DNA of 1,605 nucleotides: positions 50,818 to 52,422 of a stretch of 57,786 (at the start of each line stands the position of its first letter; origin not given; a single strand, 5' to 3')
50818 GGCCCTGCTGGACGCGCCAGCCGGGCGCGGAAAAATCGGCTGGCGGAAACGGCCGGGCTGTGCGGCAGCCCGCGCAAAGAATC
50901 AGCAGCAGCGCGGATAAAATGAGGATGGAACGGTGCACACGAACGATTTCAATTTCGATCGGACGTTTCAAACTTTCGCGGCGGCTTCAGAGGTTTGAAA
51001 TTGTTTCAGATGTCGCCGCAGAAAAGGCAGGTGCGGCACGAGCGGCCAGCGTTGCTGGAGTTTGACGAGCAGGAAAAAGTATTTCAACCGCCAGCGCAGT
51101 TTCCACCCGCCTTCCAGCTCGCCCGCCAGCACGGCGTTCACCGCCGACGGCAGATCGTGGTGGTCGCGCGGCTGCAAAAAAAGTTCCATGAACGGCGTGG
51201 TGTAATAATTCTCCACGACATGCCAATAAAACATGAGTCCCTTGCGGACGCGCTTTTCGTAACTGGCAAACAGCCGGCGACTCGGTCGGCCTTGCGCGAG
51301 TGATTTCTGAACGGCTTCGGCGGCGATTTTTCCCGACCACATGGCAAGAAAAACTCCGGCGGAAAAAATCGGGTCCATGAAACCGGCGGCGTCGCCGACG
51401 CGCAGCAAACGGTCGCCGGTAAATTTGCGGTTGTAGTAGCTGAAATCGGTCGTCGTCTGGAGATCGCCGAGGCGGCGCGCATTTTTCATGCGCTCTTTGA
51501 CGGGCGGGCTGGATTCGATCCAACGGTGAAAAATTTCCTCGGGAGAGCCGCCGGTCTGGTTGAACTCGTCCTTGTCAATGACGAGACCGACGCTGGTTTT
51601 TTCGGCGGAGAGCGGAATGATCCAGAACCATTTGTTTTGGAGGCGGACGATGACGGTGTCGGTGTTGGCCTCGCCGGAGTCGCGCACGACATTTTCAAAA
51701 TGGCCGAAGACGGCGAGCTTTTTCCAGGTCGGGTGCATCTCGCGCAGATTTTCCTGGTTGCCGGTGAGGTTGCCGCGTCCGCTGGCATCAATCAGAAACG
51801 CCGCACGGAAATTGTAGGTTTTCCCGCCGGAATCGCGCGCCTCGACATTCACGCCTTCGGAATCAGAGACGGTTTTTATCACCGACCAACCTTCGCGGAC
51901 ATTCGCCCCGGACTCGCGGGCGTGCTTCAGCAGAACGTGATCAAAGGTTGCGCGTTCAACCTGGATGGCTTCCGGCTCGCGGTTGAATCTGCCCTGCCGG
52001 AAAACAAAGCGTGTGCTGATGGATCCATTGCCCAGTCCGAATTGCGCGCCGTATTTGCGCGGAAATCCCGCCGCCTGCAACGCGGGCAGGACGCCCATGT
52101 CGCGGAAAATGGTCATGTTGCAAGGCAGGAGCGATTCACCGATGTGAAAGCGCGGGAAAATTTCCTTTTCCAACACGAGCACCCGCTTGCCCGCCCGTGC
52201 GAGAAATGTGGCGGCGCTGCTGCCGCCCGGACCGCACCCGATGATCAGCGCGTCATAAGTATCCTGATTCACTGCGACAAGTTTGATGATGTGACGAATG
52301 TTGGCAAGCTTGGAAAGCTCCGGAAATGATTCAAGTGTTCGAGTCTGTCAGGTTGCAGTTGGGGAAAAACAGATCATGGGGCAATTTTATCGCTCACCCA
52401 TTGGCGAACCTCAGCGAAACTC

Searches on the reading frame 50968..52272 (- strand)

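Call 11: search_protein_families(library=pfam, proteins=[window:50968-52272:-], max_evalue=0.001)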
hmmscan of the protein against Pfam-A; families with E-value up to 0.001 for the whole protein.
window:50968-52272:- (434 aa): 7 families
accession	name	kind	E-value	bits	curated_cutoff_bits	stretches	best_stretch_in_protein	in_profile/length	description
PF04820.20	Trp_halogenase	-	2.8e-24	86.3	21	2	102-357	152-387/458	Tryptophan halogenase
PF01494.25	FAD_binding_3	-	1.4e-22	80.8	22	1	6-341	2-337/349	FAD binding domain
PF12831.13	FAD_oxidored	-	1.1e-08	35.3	27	1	7-169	1-149/416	FAD dependent oxidoreductase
PF01266.30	DAO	-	2.4e-06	27.8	27.9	1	7-37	1-31/353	FAD dependent oxidoreductase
PF13450.12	NAD_binding_8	-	8.1e-06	26.5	21.9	1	10-37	1-28/68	NAD(P)-binding Rossmann-like domain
PF00890.30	FAD_binding_2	-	1.8e-05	24.6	20.4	1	7-37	1-31/414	FAD binding domain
PF07992.20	Pyr_redox_2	-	6.6e-05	22.9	26.1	1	6-38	1-34/291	Pyridine nucleotide-disulphide oxidoreductase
